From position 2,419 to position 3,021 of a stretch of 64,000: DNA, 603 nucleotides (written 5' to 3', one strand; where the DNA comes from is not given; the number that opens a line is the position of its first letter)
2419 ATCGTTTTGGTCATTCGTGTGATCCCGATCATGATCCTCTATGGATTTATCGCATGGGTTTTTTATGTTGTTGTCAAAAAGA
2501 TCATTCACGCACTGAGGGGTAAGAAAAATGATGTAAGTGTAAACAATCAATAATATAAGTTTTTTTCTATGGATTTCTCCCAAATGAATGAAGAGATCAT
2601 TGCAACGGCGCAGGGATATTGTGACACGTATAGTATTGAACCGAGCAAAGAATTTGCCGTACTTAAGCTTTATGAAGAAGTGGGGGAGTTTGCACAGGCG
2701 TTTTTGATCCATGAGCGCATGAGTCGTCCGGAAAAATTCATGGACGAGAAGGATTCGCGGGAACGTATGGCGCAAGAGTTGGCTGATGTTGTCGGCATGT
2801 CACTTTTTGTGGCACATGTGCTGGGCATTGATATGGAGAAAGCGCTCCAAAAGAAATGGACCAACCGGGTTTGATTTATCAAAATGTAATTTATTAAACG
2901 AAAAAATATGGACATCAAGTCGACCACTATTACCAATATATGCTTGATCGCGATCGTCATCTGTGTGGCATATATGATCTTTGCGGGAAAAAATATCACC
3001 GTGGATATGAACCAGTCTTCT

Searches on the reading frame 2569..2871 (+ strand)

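Call 71: search_protein_families(library=pfam, proteins=[window:2569-2871:+])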
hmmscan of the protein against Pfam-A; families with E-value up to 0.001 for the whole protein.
window:2569-2871:+ (101 aa): 2 families
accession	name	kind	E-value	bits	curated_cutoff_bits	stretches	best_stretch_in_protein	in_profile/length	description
PF12643.12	MazG-like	-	1e-06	29.3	27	1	39-99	8-65/85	MazG-like family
PF03819.22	MazG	-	2e-05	25.2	22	1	31-95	7-61/74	MazG nucleotide pyrophosphohydrolase domain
